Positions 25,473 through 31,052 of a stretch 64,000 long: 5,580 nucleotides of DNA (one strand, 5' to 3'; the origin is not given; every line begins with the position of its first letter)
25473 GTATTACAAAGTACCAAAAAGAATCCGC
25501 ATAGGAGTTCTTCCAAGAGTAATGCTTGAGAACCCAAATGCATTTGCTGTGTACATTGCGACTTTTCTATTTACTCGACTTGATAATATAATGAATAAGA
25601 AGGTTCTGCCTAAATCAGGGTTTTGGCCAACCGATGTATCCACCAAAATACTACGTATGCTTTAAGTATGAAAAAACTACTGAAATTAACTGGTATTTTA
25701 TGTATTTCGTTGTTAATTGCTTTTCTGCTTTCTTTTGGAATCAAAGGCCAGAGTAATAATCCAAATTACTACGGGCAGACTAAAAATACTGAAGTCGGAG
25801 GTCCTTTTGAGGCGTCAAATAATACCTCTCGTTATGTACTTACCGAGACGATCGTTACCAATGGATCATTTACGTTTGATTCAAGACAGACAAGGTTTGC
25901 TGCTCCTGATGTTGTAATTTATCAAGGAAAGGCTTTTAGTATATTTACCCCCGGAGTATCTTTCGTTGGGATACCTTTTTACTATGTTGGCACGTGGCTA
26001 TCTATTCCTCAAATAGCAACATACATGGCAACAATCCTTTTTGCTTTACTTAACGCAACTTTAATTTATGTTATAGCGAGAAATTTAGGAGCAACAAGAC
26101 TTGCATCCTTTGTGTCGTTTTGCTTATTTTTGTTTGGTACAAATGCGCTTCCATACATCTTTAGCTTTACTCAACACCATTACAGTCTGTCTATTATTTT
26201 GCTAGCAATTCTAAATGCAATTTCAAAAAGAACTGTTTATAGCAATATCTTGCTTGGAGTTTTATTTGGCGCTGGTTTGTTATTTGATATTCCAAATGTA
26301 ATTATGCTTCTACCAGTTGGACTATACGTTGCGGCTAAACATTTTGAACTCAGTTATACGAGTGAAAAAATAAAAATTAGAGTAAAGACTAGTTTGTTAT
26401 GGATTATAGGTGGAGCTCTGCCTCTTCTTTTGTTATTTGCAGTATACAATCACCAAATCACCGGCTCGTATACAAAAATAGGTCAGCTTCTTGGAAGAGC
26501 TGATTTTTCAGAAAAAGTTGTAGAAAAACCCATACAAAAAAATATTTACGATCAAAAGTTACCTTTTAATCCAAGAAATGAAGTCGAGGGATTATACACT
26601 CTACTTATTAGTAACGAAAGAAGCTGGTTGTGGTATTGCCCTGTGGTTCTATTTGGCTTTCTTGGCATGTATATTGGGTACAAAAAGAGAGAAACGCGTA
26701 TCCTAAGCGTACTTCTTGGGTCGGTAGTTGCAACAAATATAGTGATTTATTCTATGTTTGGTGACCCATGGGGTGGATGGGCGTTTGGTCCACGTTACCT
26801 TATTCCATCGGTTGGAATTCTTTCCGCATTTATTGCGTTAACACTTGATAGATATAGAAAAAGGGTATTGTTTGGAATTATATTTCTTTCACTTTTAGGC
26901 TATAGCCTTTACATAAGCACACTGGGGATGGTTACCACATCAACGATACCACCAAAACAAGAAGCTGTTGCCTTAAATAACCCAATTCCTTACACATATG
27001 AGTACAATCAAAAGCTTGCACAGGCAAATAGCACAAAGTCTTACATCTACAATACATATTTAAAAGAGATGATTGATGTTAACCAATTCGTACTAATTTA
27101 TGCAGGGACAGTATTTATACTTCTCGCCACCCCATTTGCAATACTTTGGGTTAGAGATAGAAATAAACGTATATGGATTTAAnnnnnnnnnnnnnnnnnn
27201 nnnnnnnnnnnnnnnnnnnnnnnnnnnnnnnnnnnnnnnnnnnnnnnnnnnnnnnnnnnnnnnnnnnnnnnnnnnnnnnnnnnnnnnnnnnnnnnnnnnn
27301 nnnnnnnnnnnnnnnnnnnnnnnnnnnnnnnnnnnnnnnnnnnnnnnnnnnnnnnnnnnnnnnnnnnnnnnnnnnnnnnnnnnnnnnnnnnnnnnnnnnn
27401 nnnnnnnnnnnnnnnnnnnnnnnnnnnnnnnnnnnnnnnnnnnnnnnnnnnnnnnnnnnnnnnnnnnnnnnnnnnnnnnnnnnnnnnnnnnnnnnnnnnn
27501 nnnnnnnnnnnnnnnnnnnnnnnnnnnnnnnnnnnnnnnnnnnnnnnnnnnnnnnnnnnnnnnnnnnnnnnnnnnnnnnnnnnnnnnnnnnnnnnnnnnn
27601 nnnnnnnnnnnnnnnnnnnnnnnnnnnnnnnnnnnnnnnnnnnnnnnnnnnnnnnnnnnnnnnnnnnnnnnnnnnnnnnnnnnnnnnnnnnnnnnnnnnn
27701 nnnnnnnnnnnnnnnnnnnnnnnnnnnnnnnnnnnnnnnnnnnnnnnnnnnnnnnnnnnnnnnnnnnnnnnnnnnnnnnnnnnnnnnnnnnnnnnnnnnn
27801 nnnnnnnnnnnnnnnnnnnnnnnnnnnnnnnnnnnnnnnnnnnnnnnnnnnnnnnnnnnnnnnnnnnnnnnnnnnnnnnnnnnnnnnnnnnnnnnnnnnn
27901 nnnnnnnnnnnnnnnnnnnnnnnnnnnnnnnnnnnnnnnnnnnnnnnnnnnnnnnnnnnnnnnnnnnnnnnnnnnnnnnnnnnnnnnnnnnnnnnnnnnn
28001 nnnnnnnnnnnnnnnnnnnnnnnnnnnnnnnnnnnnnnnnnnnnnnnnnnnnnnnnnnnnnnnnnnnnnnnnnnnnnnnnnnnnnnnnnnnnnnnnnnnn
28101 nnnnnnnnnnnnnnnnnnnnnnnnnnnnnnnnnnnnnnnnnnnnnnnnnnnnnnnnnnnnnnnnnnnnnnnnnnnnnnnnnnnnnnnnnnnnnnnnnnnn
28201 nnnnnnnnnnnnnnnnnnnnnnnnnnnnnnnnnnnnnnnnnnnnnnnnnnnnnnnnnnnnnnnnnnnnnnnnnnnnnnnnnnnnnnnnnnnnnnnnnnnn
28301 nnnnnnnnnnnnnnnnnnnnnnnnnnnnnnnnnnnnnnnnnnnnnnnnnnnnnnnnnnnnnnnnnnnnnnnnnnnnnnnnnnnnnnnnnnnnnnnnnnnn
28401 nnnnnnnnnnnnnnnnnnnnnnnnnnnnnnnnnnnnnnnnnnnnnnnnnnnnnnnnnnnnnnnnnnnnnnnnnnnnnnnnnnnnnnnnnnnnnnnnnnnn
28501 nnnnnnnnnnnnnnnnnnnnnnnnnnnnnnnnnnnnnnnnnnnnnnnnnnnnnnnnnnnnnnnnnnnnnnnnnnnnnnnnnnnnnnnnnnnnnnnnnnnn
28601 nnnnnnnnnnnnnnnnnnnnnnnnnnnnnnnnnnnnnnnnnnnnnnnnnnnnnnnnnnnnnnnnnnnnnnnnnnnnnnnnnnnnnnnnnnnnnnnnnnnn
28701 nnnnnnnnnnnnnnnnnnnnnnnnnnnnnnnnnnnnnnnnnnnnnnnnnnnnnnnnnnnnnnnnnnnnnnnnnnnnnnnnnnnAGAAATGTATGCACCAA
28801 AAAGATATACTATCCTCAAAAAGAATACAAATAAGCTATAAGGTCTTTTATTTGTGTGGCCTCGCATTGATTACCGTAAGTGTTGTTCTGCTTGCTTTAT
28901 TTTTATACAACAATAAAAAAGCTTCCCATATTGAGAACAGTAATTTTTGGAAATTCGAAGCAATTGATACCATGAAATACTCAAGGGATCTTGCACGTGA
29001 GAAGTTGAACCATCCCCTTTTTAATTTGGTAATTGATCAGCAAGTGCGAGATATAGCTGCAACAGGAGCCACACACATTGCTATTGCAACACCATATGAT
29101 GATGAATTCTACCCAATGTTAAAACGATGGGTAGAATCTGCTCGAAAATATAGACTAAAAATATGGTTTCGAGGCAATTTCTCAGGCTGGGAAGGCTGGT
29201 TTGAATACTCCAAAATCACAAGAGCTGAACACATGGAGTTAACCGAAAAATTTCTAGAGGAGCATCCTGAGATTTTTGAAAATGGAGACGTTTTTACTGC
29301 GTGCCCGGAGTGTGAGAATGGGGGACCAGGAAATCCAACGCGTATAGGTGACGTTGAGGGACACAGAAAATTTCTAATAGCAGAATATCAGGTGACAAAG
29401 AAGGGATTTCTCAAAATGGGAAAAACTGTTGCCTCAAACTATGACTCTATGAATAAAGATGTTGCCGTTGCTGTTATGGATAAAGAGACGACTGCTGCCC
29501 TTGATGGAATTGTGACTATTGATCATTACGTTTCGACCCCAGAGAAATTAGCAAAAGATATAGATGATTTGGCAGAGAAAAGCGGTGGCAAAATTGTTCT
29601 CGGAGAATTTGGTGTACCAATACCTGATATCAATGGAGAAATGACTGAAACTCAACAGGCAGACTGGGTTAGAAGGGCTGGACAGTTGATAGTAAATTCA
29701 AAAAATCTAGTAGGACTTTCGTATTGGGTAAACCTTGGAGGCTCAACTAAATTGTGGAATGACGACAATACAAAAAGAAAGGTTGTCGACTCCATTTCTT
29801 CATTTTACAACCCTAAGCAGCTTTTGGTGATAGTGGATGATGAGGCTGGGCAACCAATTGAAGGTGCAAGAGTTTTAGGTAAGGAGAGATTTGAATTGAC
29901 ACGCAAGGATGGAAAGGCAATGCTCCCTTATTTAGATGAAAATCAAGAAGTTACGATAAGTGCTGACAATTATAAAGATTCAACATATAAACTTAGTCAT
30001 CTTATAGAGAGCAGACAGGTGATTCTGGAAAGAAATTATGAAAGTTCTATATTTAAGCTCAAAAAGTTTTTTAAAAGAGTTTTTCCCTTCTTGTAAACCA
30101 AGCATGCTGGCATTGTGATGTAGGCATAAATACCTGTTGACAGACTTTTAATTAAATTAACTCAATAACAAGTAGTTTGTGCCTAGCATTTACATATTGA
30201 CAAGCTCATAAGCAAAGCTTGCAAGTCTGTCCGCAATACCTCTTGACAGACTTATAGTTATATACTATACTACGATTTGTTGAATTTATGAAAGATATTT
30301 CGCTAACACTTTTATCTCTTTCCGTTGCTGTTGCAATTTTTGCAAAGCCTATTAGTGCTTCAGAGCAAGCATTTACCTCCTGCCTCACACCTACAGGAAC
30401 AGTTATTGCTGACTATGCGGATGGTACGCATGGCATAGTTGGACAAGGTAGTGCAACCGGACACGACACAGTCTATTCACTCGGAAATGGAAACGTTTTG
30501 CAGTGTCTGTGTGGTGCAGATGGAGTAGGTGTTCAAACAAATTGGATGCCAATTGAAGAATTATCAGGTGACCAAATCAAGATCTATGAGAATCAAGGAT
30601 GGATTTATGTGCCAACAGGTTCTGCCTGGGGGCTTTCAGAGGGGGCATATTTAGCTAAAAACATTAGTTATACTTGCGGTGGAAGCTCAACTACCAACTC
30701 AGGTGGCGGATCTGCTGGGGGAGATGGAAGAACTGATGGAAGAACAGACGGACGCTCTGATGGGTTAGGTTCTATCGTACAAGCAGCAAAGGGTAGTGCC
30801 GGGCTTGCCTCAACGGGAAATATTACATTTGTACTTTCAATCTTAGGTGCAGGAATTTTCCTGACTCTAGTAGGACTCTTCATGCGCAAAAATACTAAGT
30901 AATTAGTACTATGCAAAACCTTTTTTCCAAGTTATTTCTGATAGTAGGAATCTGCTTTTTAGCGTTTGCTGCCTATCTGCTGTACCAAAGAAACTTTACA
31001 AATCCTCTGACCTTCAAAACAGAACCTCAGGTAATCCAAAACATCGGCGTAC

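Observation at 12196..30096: An ~18-kb single-strand glycan super-operon combining synthase-dependent, flippase-dependent and lipid-phosphate-sugar/GT-C logic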

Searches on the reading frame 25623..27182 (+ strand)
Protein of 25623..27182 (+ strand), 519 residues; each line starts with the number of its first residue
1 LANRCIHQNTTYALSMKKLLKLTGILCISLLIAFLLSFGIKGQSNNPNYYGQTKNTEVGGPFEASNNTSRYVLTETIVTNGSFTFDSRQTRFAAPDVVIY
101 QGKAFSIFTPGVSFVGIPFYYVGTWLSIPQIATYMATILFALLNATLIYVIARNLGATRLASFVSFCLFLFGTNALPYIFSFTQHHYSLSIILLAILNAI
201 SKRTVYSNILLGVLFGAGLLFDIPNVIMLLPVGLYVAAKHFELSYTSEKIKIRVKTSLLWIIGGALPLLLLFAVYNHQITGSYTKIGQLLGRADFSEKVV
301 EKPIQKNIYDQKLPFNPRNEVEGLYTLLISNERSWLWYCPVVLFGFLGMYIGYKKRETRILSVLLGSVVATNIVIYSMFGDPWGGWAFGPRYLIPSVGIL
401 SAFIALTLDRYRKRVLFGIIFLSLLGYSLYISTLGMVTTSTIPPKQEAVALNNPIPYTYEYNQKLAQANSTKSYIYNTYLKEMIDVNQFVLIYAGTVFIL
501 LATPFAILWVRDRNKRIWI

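Call 6: search_protein_families(library=pfam, proteins=[window:25623-27182:+], max_evalue=0.01)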
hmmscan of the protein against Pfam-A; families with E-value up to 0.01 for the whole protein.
window:25623-27182:+ (519 aa): 0 families

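Call 7: search_protein_families(library=pfam, proteins=[window:25623-27182:+], max_evalue=10)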
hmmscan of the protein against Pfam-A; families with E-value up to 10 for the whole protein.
window:25623-27182:+ (519 aa): 1 family
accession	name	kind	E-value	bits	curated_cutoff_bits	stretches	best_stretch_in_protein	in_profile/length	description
PF13231.12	PMT_2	-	0.019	15.6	26.1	1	131-250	22-143/160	Dolichyl-phosphate-mannose-protein mannosyltransferase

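Call 8: search_protein_families(library=ncbifam, proteins=[window:25623-27182:+], max_evalue=0.1)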
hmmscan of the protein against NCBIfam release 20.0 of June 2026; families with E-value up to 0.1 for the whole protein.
window:25623-27182:+ (519 aa): 1 family
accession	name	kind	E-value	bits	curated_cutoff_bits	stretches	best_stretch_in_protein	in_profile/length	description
NF047440.1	LA3751_2_3_fam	subfamily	8.2e-15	54.6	200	2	315-440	261-390/460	LA_3751/LA_3752 family putative glycosyltransferase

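Call 58: search_solved_structures(query=A5, max_evalue=10)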
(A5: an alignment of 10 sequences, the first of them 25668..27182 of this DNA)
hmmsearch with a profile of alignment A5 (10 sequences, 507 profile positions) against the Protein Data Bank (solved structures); distinct sequences matched with E-value up to 10: 0.

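Call 88: search_protein_families(library=pfam, alignment_id=A5, max_evalue=0.05)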
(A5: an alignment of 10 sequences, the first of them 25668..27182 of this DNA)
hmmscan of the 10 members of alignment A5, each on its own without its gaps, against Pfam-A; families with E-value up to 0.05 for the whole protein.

A. member 1, window:25668-27182:+ (504 aa): 1 family
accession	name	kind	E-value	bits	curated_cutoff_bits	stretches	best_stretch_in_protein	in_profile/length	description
PF13231.12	PMT_2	-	0.018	15.7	26.1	1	116-235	22-143/160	Dolichyl-phosphate-mannose-protein mannosyltransferase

B. families by the number of members that match (of 10 scanned): 3 families
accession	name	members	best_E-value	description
PF13231.12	PMT_2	3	0.00037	Dolichyl-phosphate-mannose-protein mannosyltransferase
PF11028.14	TMEM260-like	1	0.019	Protein O-mannosyl-transferase TMEM260-like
PF10292.15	7TM_GPCR_Srab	1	0.029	Serpentine type 7TM GPCR receptor class ab chemoreceptor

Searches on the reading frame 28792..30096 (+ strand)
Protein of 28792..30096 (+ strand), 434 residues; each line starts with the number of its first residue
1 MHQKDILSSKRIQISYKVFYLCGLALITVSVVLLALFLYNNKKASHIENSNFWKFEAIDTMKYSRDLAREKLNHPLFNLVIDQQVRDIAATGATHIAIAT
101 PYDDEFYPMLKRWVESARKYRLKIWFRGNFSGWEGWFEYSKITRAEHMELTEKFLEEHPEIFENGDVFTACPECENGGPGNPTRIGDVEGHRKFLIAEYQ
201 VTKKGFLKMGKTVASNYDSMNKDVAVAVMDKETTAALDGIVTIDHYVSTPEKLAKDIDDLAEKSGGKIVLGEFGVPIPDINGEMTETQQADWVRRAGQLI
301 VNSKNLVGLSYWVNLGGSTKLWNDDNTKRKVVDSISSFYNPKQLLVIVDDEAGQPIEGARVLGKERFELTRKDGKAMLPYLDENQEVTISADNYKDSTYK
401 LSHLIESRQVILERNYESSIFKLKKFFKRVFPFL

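Call 6: search_protein_families(library=pfam, proteins=[window:28792-30096:+], max_evalue=0.01)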
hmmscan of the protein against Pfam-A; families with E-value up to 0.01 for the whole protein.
window:28792-30096:+ (434 aa): 2 families
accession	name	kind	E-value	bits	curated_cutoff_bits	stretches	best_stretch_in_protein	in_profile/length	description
PF15976.11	CooC_C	-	0.0046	17.4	29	0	344-393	19-68/93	CS1-pili formation C-terminal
PF13620.12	CarboxypepD_reg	-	0.0049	17.6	32.3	1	347-400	5-65/82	Carboxypeptidase regulatory-like domain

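Call 7: search_protein_families(library=pfam, proteins=[window:28792-30096:+], max_evalue=10)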
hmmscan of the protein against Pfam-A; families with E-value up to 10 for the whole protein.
window:28792-30096:+ (434 aa): 2 families
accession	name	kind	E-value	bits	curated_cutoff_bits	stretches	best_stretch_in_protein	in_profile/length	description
PF15976.11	CooC_C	-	0.0046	17.4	29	1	344-393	19-68/93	CS1-pili formation C-terminal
PF13620.12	CarboxypepD_reg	-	0.0049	17.6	32.3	1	347-400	5-65/82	Carboxypeptidase regulatory-like domain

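Call 8: search_protein_families(library=ncbifam, proteins=[window:28792-30096:+], max_evalue=0.1)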
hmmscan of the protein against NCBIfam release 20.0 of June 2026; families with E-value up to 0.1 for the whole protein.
window:28792-30096:+ (434 aa): 0 families

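Call 13: search_solved_structures(query=window:28792-30096:+, max_evalue=10)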
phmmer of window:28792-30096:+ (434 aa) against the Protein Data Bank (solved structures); distinct sequences matched with E-value up to 10: 2.
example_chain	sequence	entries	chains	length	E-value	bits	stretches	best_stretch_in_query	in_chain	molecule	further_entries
5mxz_A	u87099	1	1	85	0.54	12.4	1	170-202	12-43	Cytochrome c-552 Ks_3358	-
5mxy_A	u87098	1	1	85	0.63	12.2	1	171-202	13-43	Cytochrome c-552 Ks_3358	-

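Call 44: find_homologous_proteins(query=window:28792-30096:+, max_evalue=0.001)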
Query window:28792-30096:+ (434 aa): 2317 proteins with E <= 0.001 among 8000 candidates; the best 120 are listed.
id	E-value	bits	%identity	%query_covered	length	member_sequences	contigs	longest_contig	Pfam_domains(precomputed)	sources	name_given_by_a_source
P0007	2.7e-280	947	100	95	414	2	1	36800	-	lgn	-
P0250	4.8e-212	723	69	100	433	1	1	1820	-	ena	-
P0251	2.1e-174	599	61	97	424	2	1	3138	PF13620.13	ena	-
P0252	2.5e-174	598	61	97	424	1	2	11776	PF13620.13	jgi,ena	-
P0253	2.1e-169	582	58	98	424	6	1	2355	PF13620.13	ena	-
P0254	5.6e-166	571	59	97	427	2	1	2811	-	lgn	-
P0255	2.0e-164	566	71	76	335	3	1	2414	-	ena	-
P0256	4.2e-164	565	62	88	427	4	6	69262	-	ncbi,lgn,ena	-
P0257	2.9e-162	559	61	87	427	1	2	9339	-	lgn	-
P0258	1.4e-157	543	60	88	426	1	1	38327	-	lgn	-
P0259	3.4e-150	519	58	50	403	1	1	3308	-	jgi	jgi:uncharacterized protein YbbK (DUF523 family)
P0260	1.5e-148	513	53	94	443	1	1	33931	-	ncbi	-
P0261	1.3e-147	510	55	94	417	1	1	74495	-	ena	-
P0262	4.9e-147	508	54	91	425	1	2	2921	-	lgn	-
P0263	8.4e-147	508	54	93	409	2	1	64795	-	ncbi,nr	ncbi:MAG TPA: hypothetical protein VG965_05655 [Patescibacteria group bacterium]|nr:hypothetical pro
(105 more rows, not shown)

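Call 59: predict_structure(alignment_id=A3)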
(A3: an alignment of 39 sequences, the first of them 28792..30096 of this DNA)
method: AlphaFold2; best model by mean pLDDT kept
length: 434 residues; sequences in the alignment: 39
mean_pLDDT: 90.3   pTM: 0.83
mean pLDDT of the five models: 90.3, 90.3, 88.1, 87.2, 86.7
residues with pLDDT >= 90: 322; 70-90: 79; 50-70: 28; < 50: 5
segments of 3 or more residues with pLDDT < 50: 1-3
pLDDT, mean of each block of 10 residues (from residue 1): 50 74 91 81 71 93 86 88 95 96 95 97 95 90 94 98 96 69 91 96 97 95 95 98 93 97 98 77 86 95 95 82 89 95 96 95 95 95 96 97 93 94 91 77
secondary structure, 60 per line:
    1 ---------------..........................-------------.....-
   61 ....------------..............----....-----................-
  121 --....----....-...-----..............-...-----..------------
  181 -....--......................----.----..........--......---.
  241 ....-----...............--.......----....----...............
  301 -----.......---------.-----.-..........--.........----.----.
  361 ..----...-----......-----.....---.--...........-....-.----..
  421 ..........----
elements in order: H16-41 E55-59 H61-64 H77-90 E95-98 H104-119 E123-126 H131-134 H144-157 H182-185 H188-209 E219-221 H222-228 H231-236 E240-244 H250-264 E267-273 H278-281 H286-300 E306-312 H330-339 E342-350 E360-362 E367-369 E375-380 E386-390 E397-400 H401-407 E409-412 H419-430

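Call 61: fold_search(model_id=the predicted structure, library=pdb)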
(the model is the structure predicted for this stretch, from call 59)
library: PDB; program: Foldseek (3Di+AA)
matches with E <= 10: 1423; with E <= 0.001: 309
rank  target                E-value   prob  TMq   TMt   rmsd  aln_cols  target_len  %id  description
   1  6moy_A                1.8e-10  1.00  0.48  0.49   6.9       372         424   14  Crystal structure of the E257A mutant of BlMan5B in complex with GlcNAc (co-crystallization) (released 2019-01-30)
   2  9g4n_B                1.8e-10  1.00  0.48  0.40   9.8       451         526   12  Glycoside Hydrolase Family 157 from Labilibaculum antarcticum (LaGH157) E224A mutant in complex with Laminaritriose an (released 2025-05-21)
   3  9fz9_A                3.1e-10  1.00  0.50  0.42  10.0       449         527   14  Glycoside Hydrolase Family 157 from Labilibaculum antarcticum, wild type SeMet derivative (LaGH157) (released 2025-07-16)
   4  9g5g_A                3.6e-10  1.00  0.45  0.38  10.2       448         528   12  Glycoside Hydrolase Family 157 from Labilibaculum antarcticum (LaGH157) in complex with Laminaribiose (released 2025-05-21)
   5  9g4n_A                8.1e-10  1.00  0.47  0.39  10.1       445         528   12  Glycoside Hydrolase Family 157 from Labilibaculum antarcticum (LaGH157) E224A mutant in complex with Laminaritriose an (released 2025-05-21)
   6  9fz9_C                1.8e-09  1.00  0.49  0.41   9.9       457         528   13  Glycoside Hydrolase Family 157 from Labilibaculum antarcticum, wild type SeMet derivative (LaGH157) (released 2025-07-16)
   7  9g4n_C                3.0e-09  1.00  0.49  0.41   9.8       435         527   13  Glycoside Hydrolase Family 157 from Labilibaculum antarcticum (LaGH157) E224A mutant in complex with Laminaritriose an (released 2025-05-21)
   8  6moy_B                3.2e-09  1.00  0.46  0.47   7.7       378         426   14  Crystal structure of the E257A mutant of BlMan5B in complex with GlcNAc (co-crystallization) (released 2019-01-30)
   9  6mpa_A                4.7e-09  1.00  0.49  0.51   8.5       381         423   15  Crystal structure of BlMan5B in complex with GlcNAc (soaking) (released 2019-01-30)
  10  6mp2_A                5.3e-09  1.00  0.48  0.49   8.7       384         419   14  Crystal structure of BlMan5B solved by SIRAS (released 2019-01-30)
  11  8b73_A                6.6e-09  1.00  0.46  0.49   9.3       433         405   10  Acetivibrio clariflavus beta-1,4-xylanase of Glycoside Hydrolase Family 10 (AcXyn10A). (released 2022-10-19)
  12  6mp7_B                7.9e-09  1.00  0.47  0.48   8.8       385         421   13  Crystal structure of the E257A mutant of BlMan5B in complex with GlcNAc (soaking) (released 2019-01-30)
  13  7lr6_A                8.3e-09  1.00  0.44  0.45  13.7       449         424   11  Crystal structure of GH5_18-E140A from Bifidobacterium longum subsp. longum ATCC 55813 in complex with Manb1-4GlcNAc (released 2021-04-07)
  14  6mvg_A                8.3e-09  1.00  0.42  0.30  15.3       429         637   11  Crystal structure of FMN-binding beta-glucuronidase from Ruminococcus gnavus (released 2019-01-30)
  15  6mvg_C                2.6e-08  1.00  0.44  0.31  12.6       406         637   11  Crystal structure of FMN-binding beta-glucuronidase from Ruminococcus gnavus (released 2019-01-30)
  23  6uje                  6.1e-08  1.00  0.43  0.59   4.8       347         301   16  Crystal structure of the Clostridial cellulose synthase subunit Z (CcsZ) from Clostridioides difficile (released 2020-10-14)
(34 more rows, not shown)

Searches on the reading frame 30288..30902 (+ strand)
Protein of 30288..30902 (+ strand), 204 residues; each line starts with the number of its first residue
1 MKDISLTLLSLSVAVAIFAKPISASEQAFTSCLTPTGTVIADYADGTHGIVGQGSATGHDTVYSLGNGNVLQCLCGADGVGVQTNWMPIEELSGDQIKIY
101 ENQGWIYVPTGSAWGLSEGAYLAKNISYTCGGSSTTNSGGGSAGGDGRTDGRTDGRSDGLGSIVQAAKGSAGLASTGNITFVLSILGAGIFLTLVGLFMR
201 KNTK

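Call 6: search_protein_families(library=pfam, proteins=[window:30288-30902:+], max_evalue=0.01)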
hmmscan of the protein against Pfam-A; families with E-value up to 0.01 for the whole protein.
window:30288-30902:+ (204 aa): 0 families

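Call 7: search_protein_families(library=pfam, proteins=[window:30288-30902:+], max_evalue=10)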
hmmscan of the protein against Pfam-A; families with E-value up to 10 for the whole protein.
window:30288-30902:+ (204 aa): 0 families

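Call 93: search_protein_families(library=ncbifam, proteins=[window:30288-30902:+], max_evalue=0.001)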
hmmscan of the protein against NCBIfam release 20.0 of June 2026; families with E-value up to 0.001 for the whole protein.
window:30288-30902:+ (204 aa): 0 families
